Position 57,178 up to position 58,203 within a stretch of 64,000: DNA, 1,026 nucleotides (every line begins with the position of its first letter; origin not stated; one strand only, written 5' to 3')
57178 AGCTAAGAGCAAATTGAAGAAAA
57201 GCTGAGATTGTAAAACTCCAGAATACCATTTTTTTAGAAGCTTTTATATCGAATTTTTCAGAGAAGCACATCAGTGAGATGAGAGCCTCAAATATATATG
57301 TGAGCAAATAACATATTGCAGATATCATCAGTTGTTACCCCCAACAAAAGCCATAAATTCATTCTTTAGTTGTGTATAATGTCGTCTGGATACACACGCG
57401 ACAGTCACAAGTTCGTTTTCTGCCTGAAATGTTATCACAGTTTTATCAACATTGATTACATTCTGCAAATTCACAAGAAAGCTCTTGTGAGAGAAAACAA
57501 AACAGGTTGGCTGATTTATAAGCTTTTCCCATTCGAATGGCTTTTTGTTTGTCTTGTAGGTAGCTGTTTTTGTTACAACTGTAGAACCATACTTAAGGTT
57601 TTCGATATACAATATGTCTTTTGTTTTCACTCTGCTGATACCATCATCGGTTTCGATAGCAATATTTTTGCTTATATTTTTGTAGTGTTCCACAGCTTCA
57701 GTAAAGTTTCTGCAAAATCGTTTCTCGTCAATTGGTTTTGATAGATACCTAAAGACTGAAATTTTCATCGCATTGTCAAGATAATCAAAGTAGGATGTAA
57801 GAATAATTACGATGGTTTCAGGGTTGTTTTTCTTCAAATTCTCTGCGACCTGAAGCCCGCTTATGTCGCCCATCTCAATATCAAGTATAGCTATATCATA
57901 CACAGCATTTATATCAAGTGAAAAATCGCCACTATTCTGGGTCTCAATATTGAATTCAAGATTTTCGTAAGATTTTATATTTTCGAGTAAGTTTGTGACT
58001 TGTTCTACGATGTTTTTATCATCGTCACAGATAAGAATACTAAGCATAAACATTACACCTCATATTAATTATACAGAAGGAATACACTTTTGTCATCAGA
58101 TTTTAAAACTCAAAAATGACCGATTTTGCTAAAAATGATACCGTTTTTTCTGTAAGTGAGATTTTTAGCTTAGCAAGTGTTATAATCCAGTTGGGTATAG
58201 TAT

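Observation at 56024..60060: AgrC-like/LytTR module next to two dockerin-gene cassettes built from the same promoter and terminator modules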

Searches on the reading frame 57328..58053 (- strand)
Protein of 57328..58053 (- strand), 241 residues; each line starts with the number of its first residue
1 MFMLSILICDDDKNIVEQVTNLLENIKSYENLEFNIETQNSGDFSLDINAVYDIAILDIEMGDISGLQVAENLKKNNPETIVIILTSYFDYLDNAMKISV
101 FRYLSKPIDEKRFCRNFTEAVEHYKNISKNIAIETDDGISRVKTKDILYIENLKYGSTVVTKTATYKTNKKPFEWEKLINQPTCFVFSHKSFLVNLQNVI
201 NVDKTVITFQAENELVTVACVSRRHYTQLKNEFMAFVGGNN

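Call 8: search_protein_families(library=pfam, proteins=[window:57328-58053:-], max_evalue=0.01)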
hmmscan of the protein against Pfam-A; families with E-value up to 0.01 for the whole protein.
window:57328-58053:- (241 aa): 2 families
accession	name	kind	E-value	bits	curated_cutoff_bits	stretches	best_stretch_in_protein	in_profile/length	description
PF00072.30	Response_reg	-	1.2e-16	61.2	30.2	1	6-114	1-107/111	Response regulator receiver domain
PF04397.21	LytTR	-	2.9e-09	37.5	22.6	1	138-232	2-96/98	LytTr DNA-binding domain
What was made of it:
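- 57328..58047 (-): Response regulator with receiver and LytTR DNA-binding domains, 239 aa. Its stop overlaps the kinase start. Pfam Response_reg 61 bits and LytTR 37.5 bits (call 8).
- Checked: The regulator (57328-58047, minus strand) hits Response_reg at 61 bits and LytTR at 37.5 bits (call 8).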

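Call 9: find_encoding_contigs(protein=window:57328-58053:-, flank=10000, max_places=10)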
Protein window:57328-58053:- (241 aa): no gene with exactly this product is on record in the collection.

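Call 10: find_encoding_contigs(protein=window:57328-58047:-, flank=10000, max_places=10)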
Protein window:57328-58047:- (239 aa): 1 contig read that carries it; 1 place shown.
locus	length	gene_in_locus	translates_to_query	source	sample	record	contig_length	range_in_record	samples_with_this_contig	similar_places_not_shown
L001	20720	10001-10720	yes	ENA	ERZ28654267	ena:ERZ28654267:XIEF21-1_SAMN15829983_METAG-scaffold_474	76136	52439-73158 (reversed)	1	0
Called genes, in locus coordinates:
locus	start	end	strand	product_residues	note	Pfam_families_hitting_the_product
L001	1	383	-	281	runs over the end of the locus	PF04203:Sortase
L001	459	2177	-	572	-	PF17802:SpaA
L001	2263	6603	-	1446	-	PF17802:SpaA (weak)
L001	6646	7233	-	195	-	PF10502:Peptidase_S26, PF00717:Peptidase_S24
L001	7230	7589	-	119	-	-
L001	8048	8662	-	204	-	-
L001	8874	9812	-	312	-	PF00404:Dockerin_1, PF18911:PKD_4 (faint)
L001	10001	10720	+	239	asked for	PF00072:Response_reg, PF04397:LytTR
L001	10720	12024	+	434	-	PF14501:HATPase_c_5, PF02518:HATPase_c (weak)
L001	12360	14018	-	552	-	PF00404:Dockerin_1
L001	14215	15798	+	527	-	-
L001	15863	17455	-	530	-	PF08757:CotH, PF00404:Dockerin_1 (weak)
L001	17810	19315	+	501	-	PF03572:Peptidase_S41 (weak)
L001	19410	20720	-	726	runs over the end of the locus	-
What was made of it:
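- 57328..58047 (-): This exact 239-aa product is on record (call 10).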

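Call 11: find_homologous_proteins(query=window:57328-58047:-, max_evalue=1e-20)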
Query window:57328-58047:- (239 aa): 392 proteins with E <= 1e-20 among 1191 candidates; the best 120 are listed.
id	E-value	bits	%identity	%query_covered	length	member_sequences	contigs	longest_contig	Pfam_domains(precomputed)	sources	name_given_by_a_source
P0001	1.9e-148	510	98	100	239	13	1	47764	PF04397.22,PF00072.31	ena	-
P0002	3.7e-100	352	69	100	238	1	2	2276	PF04397.22,PF00072.31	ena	-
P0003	7.4e-99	348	68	99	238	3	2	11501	PF04397.22,PF00072.31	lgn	-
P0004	9.5e-99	347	68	99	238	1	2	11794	PF04397.22,PF00072.31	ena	-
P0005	2.7e-98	346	67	99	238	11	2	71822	PF04397.22,PF00072.31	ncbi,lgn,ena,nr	ncbi:MAG: response regulator transcription factor [Ruminococcus sp.]|nr:response regulator transcrip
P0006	2.9e-98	346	68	100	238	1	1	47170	PF04397.22,PF00072.31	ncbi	-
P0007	3.3e-98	345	66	99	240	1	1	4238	PF04397.22,PF00072.31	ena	-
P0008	6.9e-98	344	67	99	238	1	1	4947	PF04397.22,PF00072.31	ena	-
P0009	7.8e-98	344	67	99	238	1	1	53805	PF04397.22,PF00072.31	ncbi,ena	-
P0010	1.0e-97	344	68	99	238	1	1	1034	PF04397.22,PF00072.31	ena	-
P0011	2.2e-97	343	68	99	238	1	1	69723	PF04397.22,PF00072.31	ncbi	-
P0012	3.1e-96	339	67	99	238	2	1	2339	PF04397.22,PF00072.31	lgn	-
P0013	3.6e-95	335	66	100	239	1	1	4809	PF04397.22,PF00072.31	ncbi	-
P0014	2.5e-94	333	66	100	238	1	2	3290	PF04397.22,PF00072.31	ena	-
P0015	4.4e-94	332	65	99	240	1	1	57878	PF04397.22,PF00072.31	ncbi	-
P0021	3.1e-87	310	61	99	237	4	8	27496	PF04397.22,PF00072.31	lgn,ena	-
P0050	2.3e-82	294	57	99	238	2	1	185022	PF04397.22,PF00072.31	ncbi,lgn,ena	-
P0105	1.6e-78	281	54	99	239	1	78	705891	PF04397.22,PF00072.31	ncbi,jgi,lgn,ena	-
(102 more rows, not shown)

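Call 12: find_encoding_contigs(protein=P0001, flank=6000, max_places=3)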
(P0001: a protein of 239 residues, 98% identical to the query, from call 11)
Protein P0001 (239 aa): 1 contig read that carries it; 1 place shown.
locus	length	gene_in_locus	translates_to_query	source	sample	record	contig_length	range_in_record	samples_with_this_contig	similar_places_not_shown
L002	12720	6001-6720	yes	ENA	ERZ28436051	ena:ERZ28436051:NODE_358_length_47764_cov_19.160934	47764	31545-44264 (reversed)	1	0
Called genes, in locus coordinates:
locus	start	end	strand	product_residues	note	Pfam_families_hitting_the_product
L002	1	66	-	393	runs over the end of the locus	PF00753:Lactamase_B, PF12706:Lactamase_B_2, PF07521:RMMBL (faint)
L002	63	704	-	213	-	-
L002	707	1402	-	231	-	-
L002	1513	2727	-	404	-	PF14659:Phage_int_SAM_3, PF22022:Phage_int_M, PF00589:Phage_integrase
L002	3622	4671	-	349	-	PF07554:FIVAR (weak), PF00404:Dockerin_1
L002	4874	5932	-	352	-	PF00404:Dockerin_1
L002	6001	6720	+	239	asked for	PF00072:Response_reg, PF04397:LytTR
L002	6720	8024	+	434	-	PF14501:HATPase_c_5, PF02518:HATPase_c (weak)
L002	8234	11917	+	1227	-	PF28173:Upx-like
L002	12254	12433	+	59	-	PF18495:VbhA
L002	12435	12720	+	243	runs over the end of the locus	PF02661:Fic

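Call 13: find_encoding_contigs(protein=P0005, flank=6000, max_places=3)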
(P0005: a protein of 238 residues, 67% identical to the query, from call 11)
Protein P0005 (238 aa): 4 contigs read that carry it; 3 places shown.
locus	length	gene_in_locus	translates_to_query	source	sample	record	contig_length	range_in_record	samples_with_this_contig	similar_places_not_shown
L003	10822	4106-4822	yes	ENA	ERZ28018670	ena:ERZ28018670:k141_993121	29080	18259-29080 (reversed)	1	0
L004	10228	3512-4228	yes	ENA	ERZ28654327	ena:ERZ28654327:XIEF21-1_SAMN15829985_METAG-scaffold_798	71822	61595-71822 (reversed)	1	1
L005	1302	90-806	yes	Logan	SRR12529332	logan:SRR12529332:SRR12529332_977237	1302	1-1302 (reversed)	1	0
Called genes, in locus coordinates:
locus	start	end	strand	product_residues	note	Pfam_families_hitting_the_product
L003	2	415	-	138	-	?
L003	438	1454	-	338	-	-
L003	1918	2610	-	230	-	-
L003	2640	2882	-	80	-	PF00404:Dockerin_1 (weak)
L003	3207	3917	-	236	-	-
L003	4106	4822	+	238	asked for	PF00072:Response_reg, PF04397:LytTR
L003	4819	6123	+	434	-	PF02518:HATPase_c (weak), PF14501:HATPase_c_5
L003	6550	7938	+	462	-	PF20586:DUF6788, PF07804:HipA_C (weak)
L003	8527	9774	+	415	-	PF00376:MerR, PF13411:MerR_1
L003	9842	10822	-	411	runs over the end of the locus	PF14659:Phage_int_SAM_3, PF22022:Phage_int_M, PF00589:Phage_integrase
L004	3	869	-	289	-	?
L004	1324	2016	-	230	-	-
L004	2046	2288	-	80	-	PF00404:Dockerin_1 (weak)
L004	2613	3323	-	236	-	-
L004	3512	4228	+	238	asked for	PF00072:Response_reg, PF04397:LytTR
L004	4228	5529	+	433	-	PF02518:HATPase_c (weak), PF14501:HATPase_c_5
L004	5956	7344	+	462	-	PF20586:DUF6788, PF07804:HipA_C (weak)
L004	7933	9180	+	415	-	PF00376:MerR, PF13411:MerR_1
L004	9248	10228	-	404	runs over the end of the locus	PF14659:Phage_int_SAM_3, PF22022:Phage_int_M, PF00589:Phage_integrase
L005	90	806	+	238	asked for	PF00072:Response_reg, PF04397:LytTR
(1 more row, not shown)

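Call 14: find_encoding_contigs(protein=P0105, flank=6000, max_places=4)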
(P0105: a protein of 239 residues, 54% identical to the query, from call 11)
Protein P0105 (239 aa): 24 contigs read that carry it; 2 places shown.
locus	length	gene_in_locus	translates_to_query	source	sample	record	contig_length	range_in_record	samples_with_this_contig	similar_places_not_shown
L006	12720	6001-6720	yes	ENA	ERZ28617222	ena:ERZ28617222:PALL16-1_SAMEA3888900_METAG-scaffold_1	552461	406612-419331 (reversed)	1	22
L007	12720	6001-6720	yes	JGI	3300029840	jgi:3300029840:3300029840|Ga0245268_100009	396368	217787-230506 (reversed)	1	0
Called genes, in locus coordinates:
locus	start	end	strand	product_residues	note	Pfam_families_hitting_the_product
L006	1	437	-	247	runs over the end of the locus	PF00106:adh_short, PF08659:KR, PF13561:adh_short_C2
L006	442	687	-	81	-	PF00550:PP-binding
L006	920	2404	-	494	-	PF00501:AMP-binding, PF13193:AMP-binding_C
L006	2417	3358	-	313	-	-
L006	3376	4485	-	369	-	PF01136:Peptidase_U32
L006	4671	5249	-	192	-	PF04647:AgrB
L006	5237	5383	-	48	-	-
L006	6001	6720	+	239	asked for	PF00072:Response_reg, PF04397:LytTR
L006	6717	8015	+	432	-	PF14501:HATPase_c_5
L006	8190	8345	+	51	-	-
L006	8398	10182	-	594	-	PF05257:CHAP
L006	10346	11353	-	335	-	-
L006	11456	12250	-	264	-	PF04203:Sortase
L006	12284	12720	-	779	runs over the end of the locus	PF01935:DUF87, PF12846:AAA_10, PF19044:P-loop_TraG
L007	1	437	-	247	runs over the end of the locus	PF00106:adh_short, PF08659:KR, PF13561:adh_short_C2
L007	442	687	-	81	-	PF00550:PP-binding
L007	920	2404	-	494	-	PF00501:AMP-binding, PF13193:AMP-binding_C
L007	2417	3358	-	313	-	-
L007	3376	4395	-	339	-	PF01136:Peptidase_U32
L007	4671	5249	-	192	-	PF04647:AgrB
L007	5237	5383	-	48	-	-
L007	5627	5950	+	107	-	PF13560:HTH_31, PF12844:HTH_19, PF13443:HTH_26 (weak), PF01381:HTH_3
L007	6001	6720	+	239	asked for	PF00072:Response_reg, PF04397:LytTR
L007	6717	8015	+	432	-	PF14501:HATPase_c_5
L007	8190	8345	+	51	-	-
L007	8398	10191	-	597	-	PF05257:CHAP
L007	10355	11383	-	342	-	-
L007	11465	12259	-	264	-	PF04203:Sortase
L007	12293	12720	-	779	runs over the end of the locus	PF01935:DUF87, PF12846:AAA_10, PF19044:P-loop_TraG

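Call 23: find_related_loci(query=window:57328-58047:-, collection=metagenome_contigs, flank=6000)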
Query window:57328-58047:- (239 aa) in metagenome_contigs; peptide patterns used: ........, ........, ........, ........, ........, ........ (x = any residue, [..] = any of these).
206 stretches matched a pattern; 25 encode a relative of the query (tblastn E <= 1e-3); 25 distinct loci.
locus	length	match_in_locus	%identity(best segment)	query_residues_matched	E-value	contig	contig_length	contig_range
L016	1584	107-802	36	1-235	2e-43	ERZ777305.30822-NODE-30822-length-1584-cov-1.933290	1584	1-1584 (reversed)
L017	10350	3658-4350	37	2-235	1e-44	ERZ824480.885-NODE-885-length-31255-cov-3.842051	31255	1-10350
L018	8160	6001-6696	35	1-235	7e-44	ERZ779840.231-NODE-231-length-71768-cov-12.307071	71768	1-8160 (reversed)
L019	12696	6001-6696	35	1-235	6e-44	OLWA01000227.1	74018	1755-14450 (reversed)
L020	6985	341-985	27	2-214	3e-25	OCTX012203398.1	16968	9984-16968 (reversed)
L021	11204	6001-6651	30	1-216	9e-25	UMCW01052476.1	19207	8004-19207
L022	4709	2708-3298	28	1-200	1e-18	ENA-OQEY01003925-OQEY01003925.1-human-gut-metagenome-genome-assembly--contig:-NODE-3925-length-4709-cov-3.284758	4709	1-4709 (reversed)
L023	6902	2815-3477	30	4-228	9e-17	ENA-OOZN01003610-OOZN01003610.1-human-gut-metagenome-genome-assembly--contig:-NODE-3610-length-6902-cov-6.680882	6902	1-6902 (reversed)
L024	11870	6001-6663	30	4-228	1e-16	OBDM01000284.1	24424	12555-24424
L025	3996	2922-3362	29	1-149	8e-16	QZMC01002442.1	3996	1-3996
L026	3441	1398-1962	34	1-194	3e-16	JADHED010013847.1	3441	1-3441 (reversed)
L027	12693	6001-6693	26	2-236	2e-14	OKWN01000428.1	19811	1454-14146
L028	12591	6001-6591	27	1-193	3e-14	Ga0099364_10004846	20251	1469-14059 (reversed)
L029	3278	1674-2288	25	1-202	5e-14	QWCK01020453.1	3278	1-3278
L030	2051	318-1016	28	1-228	4e-13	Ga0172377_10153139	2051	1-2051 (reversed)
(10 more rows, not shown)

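Call 24: find_encoding_contigs(protein=P0015, flank=7000, max_places=2)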
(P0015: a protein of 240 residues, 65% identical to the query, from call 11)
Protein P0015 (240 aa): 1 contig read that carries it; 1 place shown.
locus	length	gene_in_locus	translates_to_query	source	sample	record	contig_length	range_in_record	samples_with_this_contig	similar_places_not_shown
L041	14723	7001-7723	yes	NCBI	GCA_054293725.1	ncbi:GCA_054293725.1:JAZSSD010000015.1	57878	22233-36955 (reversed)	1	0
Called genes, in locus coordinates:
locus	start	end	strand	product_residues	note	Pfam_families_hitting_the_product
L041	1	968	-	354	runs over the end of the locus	PF03054:tRNA_Me_trans, PF06508:QueC (weak), PF20259:tRNA_Me_trans_M, PF20258:tRNA_Me_trans_C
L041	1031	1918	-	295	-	PF00892:EamA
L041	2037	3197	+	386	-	PF01545:Cation_efflux, PF16916:ZT_dimer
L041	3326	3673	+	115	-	PF02452:PemK_toxin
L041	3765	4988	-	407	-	-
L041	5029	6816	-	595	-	PF00404:Dockerin_1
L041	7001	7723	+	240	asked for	PF00072:Response_reg, PF04397:LytTR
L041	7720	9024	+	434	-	PF14501:HATPase_c_5, PF02518:HATPase_c (faint)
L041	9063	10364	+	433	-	PF14501:HATPase_c_5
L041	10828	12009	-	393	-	PF00438:S-AdoMet_synt_N, PF02772:S-AdoMet_synt_M, PF02773:S-AdoMet_synt_C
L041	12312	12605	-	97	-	PF13597:NRDD (weak)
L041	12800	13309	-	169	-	PF07456:Hpre_diP_synt_I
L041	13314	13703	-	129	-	PF07009:NusG_II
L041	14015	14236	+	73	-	PF04023:FeoA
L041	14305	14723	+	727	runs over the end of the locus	PF01926:MMR_HSR1, PF02421:FeoB_N, PF09439:SRPRB (weak), PF17910:FeoB_Cyto, PF07670:Gate, PF07664:FeoB_C, PF07670:Gate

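Call 25: find_encoding_contigs(protein=P0021, flank=7000, max_places=3)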
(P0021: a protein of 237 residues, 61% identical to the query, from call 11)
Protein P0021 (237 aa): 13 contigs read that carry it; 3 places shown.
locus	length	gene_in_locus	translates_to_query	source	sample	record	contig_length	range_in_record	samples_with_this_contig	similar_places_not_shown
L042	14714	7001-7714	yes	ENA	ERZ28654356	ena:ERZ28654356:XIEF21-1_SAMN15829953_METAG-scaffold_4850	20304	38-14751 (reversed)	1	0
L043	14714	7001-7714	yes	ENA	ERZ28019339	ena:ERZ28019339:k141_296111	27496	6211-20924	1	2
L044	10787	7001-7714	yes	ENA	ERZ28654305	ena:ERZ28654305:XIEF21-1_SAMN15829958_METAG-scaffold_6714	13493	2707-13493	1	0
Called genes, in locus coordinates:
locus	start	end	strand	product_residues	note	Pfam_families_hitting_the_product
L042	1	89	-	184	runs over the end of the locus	-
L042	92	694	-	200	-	PF07929:PRiA4_ORF3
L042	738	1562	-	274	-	PF08843:AbiEii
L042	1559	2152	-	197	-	-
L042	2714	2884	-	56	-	-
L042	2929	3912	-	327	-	PF03432:Relaxase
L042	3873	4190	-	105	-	PF21983:NikA-like, PF05713:MobC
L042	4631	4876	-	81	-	-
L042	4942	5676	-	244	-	PF13306:LRR_5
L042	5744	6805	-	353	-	-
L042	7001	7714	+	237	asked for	PF00072:Response_reg, PF04397:LytTR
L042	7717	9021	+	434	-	PF02518:HATPase_c (weak), PF14501:HATPase_c_5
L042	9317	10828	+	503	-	PF00239:Resolvase, PF07508:Recombinase, PF13408:Zn_ribbon_recom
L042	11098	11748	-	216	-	PF13476:AAA_23 (weak), PF00005:ABC_tran, PF13304:AAA_21 (faint)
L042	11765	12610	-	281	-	-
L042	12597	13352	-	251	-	-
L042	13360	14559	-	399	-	-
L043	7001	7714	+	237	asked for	PF00072:Response_reg, PF04397:LytTR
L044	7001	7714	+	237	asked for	PF00072:Response_reg, PF04397:LytTR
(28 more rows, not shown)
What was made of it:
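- Tyrosine integrases or a serine recombinase and relaxase lie within a few kb in L002, L003/L004 and L042 (calls 12, 13, 25).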

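Call 26: find_encoding_contigs(protein=P0050, flank=7000, max_places=2)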
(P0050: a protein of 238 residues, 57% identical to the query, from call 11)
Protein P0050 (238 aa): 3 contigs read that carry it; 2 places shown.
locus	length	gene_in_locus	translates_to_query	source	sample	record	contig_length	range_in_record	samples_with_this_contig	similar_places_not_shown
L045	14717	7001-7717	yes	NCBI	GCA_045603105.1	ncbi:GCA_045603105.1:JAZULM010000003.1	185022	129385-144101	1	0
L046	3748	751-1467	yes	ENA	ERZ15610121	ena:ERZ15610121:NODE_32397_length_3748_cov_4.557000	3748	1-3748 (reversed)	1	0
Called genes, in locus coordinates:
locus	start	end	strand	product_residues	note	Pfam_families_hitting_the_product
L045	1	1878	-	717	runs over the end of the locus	PF03412:Peptidase_C39, PF13529:Peptidase_C39_2 (weak), PF00664:ABC_membrane, PF02463:SMC_N (weak), PF00005:ABC_tran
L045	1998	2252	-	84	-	-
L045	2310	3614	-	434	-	PF01547:SBP_bac_1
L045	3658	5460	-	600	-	PF04055:Radical_SAM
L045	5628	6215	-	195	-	PF04647:AgrB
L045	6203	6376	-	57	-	-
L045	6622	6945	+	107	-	PF13560:HTH_31, PF12844:HTH_19, PF13443:HTH_26 (weak), PF01381:HTH_3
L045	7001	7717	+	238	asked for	PF00072:Response_reg, PF04397:LytTR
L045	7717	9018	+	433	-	PF02518:HATPase_c (weak), PF14501:HATPase_c_5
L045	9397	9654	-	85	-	PF13730:HTH_36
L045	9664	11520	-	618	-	PF02534:T4SS-DNA_transf, PF10412:TrwB_AAD_bind, PF12696:TraG-D_C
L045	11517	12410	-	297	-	PF13154:DUF3991, PF13362:Toprim_3 (weak), PF13155:Toprim_2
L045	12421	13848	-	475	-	PF18555:MobL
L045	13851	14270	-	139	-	-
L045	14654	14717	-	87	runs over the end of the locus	PF19598:DUF6103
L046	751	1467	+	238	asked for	PF00072:Response_reg, PF04397:LytTR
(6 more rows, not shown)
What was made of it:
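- L007 and L045 carry an HTH_3/HTH_31 gene in the intergenic region (calls 14, 26).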

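Call 27: find_encoding_contigs(protein=P0011, flank=7000, max_places=2)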
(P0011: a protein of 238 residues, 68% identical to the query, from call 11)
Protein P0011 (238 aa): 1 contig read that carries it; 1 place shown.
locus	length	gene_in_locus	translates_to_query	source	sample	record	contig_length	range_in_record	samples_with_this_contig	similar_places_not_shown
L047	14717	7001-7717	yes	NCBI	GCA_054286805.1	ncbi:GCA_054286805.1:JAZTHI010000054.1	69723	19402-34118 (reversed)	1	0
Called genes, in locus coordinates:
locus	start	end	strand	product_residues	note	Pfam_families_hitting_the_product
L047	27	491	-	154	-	PF14270:DUF4358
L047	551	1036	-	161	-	PF14270:DUF4358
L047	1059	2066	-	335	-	PF00657:Lipase_GDSL (weak), PF13472:Lipase_GDSL_2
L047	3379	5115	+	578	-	PF00664:ABC_membrane, PF02463:SMC_N (weak), PF00005:ABC_tran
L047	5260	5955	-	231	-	PF00404:Dockerin_1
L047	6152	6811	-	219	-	-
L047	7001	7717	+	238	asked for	PF00072:Response_reg, PF04397:LytTR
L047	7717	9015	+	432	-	PF02518:HATPase_c (weak), PF14501:HATPase_c_5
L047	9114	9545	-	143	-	PF01842:ACT, PF13291:ACT_4 (faint), PF19571:ACT_8, PF22468:ACT_9 (faint), PF22629:ACT_AHAS_ss (weak), PF13840:ACT_7 (faint)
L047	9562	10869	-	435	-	PF00501:AMP-binding, PF04443:LuxE (faint), PF14535:AMP-binding_C_2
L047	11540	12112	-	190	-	PF01558:POR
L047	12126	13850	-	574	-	PF01855:POR_N, PF02775:TPP_enzyme_C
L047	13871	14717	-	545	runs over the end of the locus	PF00501:AMP-binding, PF13193:AMP-binding_C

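Call 64: search_solved_structures(query=window:57328-58047:-, max_evalue=0.001)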
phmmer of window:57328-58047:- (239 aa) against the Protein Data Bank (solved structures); distinct sequences matched with E-value up to 0.001: 49.
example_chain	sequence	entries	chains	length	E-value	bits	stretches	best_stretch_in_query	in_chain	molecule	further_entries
3jte_A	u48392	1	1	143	2.2e-11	46.8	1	3-128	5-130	Response regulator receiver protein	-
3a0r_B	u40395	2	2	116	1.3e-09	41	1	3-105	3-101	Response regulator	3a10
3a0u_A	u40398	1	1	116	1.3e-09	40.9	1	3-105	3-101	Response regulator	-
6swl_A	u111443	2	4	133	1.5e-09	40.8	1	3-120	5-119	Two-component response regulator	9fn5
1zy2_A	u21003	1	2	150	8.7e-09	38.3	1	3-131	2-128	transcriptional regulator NtrC1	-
1zit_A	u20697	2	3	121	3.5e-08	36.3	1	3-122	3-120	transcriptional regulator (NtrC family)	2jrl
4l4u_A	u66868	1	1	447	8.4e-08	35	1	3-131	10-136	Transcriptional regulator (NtrC family)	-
1ny5_A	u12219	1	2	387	8.6e-08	35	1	3-131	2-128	transcriptional regulator (NtrC family)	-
3nns_A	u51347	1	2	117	1.4e-07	34.3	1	3-107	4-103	DNA BINDING RESPONSE REGULATOR B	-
3cu5_A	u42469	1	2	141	2.9e-07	33.3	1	2-115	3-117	Two component transcriptional regulator, AraC family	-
3dzd_A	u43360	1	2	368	3.1e-07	33.2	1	4-124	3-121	Transcriptional regulator (NtrC family)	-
1p2f_A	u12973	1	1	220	5.5e-07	32.4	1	3-108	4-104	Response Regulator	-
6m8o_A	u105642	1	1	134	6.1e-07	32.2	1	4-113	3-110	DNA-binding response regulator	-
6is1_A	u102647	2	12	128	1.2e-06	31.2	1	4-110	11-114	Response regulator ArlR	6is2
6is3_C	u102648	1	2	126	1.3e-06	31.2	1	4-110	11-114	Response regulator ArlR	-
4cbv_A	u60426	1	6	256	2.7e-05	26.9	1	18-204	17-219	COME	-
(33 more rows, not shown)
